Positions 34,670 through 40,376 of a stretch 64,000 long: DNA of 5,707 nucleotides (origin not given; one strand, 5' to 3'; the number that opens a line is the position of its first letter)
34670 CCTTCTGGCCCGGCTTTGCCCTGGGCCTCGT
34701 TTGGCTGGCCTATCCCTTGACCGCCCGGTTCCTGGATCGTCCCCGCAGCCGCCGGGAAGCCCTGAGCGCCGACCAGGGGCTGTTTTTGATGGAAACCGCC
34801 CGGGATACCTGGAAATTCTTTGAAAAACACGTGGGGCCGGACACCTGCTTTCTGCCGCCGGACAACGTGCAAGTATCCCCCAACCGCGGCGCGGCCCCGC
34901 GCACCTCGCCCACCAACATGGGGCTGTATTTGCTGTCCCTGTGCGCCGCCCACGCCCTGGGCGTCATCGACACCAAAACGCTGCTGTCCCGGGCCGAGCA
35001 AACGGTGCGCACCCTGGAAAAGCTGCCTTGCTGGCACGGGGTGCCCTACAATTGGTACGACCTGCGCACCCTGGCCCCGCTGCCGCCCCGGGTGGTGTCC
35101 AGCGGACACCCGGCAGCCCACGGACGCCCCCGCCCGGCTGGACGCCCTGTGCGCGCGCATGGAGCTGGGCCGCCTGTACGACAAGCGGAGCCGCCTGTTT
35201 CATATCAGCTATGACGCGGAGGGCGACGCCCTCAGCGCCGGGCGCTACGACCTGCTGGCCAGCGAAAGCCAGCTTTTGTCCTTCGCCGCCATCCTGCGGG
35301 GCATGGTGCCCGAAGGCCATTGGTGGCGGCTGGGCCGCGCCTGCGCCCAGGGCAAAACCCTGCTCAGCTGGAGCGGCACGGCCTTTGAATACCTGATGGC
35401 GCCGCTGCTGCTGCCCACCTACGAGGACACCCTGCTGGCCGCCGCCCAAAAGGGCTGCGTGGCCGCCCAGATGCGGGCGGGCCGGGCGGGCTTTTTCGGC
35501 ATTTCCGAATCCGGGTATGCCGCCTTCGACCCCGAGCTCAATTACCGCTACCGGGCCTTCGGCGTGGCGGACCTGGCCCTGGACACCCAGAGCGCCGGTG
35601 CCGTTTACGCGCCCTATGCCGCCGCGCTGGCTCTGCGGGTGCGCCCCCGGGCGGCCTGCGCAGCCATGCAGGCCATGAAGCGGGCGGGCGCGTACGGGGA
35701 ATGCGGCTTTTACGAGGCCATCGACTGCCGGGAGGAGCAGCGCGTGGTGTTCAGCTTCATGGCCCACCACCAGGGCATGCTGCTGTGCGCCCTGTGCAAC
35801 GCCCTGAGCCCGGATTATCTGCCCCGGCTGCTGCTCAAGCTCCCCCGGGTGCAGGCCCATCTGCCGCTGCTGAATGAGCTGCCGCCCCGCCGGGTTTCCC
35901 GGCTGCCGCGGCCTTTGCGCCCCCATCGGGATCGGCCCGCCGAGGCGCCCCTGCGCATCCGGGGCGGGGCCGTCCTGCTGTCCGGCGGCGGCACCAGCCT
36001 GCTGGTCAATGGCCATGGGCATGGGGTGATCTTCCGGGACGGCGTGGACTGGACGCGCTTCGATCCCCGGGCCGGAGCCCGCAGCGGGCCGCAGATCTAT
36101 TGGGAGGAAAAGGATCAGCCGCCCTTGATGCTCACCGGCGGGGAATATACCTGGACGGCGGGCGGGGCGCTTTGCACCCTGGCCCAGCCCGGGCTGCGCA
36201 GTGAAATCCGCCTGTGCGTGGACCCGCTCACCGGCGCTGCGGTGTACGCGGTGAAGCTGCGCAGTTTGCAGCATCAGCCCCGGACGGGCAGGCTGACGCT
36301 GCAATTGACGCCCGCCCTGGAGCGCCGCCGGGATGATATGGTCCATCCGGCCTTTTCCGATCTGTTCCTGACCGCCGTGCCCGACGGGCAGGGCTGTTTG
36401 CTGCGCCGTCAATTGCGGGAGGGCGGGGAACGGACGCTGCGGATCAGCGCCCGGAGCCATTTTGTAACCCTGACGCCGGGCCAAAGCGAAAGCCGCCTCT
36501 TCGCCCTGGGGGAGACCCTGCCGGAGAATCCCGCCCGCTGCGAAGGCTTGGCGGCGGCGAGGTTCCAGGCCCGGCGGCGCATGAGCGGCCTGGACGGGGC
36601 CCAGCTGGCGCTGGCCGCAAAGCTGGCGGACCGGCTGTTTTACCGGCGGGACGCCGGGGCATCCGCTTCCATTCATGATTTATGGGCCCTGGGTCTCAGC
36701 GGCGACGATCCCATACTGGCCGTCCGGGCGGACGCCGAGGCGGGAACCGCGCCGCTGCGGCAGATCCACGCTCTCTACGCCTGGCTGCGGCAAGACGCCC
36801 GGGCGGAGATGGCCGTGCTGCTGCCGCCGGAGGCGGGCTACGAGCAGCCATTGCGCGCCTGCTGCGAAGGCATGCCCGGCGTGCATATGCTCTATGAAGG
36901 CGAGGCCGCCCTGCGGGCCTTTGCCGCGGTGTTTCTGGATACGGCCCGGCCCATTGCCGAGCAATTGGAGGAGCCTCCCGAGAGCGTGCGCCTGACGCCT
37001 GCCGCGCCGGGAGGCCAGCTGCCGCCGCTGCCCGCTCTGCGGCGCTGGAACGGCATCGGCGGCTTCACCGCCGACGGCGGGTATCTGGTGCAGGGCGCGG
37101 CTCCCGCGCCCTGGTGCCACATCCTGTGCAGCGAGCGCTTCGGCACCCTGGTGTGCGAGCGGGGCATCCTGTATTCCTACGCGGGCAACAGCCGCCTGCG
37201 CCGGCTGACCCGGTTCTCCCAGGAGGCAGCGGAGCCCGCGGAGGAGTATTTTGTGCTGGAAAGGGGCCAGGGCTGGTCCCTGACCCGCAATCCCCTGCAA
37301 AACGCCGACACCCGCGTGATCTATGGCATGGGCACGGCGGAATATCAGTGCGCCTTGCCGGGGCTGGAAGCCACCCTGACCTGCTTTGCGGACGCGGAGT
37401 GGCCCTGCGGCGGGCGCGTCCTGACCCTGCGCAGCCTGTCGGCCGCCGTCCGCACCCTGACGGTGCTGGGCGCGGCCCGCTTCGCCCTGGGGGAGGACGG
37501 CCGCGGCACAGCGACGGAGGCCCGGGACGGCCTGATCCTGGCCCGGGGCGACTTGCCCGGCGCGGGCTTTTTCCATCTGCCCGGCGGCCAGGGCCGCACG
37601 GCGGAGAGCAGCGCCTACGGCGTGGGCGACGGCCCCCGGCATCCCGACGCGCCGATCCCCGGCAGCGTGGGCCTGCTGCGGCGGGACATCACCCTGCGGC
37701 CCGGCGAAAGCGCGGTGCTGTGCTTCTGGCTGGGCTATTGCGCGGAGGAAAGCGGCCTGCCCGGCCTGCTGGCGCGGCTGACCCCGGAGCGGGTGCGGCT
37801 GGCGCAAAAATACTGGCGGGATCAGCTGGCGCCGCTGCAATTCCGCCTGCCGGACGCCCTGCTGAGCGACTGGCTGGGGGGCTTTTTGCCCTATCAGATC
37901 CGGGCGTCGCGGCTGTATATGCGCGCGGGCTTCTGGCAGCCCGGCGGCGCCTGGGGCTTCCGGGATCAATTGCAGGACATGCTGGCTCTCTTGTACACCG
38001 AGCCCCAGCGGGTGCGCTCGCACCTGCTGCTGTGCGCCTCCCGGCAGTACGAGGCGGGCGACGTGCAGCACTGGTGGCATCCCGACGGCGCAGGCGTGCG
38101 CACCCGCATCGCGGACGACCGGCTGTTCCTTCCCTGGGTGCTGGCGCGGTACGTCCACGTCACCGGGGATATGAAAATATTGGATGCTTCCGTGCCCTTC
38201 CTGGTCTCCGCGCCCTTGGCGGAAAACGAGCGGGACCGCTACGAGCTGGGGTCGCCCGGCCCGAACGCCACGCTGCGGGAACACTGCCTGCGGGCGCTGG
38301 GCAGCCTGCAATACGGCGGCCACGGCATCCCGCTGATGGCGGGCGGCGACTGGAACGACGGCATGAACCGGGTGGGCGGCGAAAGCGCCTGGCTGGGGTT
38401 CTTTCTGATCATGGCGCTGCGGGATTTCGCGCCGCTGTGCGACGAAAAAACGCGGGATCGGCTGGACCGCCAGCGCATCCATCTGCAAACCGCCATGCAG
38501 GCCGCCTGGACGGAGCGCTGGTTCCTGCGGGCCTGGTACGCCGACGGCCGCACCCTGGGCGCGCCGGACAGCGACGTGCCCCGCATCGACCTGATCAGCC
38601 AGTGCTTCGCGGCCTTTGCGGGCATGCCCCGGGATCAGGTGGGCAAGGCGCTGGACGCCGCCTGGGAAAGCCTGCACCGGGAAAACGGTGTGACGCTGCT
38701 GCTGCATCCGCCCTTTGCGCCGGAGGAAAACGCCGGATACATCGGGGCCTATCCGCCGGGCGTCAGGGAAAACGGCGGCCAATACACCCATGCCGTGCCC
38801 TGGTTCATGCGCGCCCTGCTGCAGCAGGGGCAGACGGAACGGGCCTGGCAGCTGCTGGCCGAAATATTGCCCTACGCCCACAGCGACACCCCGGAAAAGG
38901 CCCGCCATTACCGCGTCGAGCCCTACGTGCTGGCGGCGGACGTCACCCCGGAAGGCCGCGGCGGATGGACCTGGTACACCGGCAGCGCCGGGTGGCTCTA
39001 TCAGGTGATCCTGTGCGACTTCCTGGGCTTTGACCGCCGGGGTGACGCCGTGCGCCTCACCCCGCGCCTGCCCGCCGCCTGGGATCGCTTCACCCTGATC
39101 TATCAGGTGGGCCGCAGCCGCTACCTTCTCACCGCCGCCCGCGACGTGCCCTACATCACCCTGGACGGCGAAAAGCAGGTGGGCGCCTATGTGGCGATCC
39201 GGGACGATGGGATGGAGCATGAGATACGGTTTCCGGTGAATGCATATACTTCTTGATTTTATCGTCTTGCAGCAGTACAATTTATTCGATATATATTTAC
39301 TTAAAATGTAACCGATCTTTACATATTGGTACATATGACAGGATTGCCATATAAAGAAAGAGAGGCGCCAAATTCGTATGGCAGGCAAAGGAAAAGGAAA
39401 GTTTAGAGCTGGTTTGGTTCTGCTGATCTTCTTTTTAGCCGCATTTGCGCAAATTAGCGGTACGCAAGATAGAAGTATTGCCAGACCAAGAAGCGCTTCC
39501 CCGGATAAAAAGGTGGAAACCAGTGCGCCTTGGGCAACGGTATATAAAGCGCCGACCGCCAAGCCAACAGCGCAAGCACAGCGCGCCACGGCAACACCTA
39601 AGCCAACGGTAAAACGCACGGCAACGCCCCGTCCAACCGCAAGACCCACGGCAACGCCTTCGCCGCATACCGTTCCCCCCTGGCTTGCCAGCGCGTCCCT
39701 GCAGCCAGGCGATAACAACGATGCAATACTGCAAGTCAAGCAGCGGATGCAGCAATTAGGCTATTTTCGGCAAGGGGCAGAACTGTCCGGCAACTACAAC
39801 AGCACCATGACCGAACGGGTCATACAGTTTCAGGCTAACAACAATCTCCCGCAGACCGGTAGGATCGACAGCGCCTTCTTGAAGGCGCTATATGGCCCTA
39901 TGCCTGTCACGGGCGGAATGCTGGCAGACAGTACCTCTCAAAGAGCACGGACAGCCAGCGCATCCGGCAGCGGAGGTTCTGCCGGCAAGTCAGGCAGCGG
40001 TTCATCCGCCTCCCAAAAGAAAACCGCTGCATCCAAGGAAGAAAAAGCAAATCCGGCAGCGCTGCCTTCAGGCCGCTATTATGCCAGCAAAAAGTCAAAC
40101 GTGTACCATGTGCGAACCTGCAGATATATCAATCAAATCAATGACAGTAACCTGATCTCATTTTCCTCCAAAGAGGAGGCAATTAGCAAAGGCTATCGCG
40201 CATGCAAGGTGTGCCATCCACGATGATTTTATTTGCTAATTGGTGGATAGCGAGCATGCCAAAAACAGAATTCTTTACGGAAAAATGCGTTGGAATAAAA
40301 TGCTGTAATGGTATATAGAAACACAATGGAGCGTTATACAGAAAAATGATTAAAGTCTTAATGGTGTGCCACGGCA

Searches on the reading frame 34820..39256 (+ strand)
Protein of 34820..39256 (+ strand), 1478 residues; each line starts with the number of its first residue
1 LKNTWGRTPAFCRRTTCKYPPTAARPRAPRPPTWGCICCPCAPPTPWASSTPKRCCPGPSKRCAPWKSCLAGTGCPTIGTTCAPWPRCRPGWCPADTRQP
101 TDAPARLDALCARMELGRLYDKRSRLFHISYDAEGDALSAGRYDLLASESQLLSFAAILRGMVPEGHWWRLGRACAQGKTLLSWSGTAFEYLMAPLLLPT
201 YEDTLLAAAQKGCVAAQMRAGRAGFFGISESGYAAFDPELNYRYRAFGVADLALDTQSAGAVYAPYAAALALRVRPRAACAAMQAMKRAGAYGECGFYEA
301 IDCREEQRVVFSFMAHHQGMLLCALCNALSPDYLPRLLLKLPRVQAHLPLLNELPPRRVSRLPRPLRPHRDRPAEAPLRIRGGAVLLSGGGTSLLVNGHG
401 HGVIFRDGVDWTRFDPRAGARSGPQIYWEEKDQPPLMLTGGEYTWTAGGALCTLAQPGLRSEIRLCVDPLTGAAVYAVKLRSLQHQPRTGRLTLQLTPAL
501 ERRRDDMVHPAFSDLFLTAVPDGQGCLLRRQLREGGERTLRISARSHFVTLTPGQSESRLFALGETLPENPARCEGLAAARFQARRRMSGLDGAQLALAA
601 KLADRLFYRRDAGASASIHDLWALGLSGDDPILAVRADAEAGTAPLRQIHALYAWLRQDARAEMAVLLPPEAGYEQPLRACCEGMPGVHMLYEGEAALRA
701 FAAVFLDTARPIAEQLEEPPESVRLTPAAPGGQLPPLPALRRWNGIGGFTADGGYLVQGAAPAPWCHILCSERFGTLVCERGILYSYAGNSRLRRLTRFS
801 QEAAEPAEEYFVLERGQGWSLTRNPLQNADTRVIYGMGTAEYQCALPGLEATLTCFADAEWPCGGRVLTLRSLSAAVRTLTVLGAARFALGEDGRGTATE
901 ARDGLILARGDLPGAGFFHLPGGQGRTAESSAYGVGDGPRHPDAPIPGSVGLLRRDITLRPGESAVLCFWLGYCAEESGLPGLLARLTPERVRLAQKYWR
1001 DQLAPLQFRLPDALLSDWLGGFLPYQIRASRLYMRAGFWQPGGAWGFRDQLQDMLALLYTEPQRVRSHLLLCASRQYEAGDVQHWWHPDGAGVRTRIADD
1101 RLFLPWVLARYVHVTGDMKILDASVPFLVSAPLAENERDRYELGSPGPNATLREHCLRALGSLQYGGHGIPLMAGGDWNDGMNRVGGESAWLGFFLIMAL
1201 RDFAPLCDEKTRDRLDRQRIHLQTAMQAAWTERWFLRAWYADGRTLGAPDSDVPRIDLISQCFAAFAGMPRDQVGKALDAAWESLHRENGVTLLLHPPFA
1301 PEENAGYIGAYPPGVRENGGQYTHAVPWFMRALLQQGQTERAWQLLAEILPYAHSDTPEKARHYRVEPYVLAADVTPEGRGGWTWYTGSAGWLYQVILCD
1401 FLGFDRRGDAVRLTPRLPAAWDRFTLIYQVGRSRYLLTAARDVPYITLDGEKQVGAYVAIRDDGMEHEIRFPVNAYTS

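Call 21: search_protein_families(library=pfam, proteins=[window:34820-39256:+], max_evalue=1)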
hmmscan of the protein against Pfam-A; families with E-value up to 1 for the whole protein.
window:34820-39256:+ (1478 aa): 4 families
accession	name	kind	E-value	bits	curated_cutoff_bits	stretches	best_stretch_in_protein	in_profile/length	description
PF17167.11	Glyco_hydro_94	-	7e-79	265.9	27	1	998-1403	1-420/420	Glycosyl hydrolase 94 superfamily, catalytic domain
PF06165.18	GH94_b-supersand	-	9.9e-29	101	23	2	762-892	1-139/251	Glycosyl hydrolase 94, supersandwich domain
PF10091.15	Glycoamylase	-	9.5e-10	38.8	27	1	225-329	108-209/221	Putative glucoamylase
PF03633.20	Glyco_hydro_65C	-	0.19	12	22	1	1406-1426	3-23/62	Glycosyl hydrolase family 65, C-terminal domain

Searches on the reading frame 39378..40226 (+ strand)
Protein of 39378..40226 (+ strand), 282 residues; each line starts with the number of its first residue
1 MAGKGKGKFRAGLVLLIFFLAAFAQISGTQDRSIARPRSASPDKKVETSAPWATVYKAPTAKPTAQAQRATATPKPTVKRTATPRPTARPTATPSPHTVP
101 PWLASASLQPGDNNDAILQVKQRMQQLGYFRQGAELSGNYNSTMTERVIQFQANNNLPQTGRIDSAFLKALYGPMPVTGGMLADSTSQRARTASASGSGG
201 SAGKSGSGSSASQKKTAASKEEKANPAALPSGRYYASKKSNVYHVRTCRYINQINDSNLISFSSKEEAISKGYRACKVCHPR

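Call 21: search_protein_families(library=pfam, proteins=[window:39378-40226:+], max_evalue=1)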
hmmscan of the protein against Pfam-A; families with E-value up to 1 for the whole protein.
window:39378-40226:+ (282 aa): 2 families
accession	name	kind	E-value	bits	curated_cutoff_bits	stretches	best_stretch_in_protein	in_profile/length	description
PF01471.23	PG_binding_1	-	1.1e-10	42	23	1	114-171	2-57/57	Putative peptidoglycan binding domain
PF02805.21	Ada_Zn_binding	-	5.7e-06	26.7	23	1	234-281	18-64/65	Metal binding domain of Ada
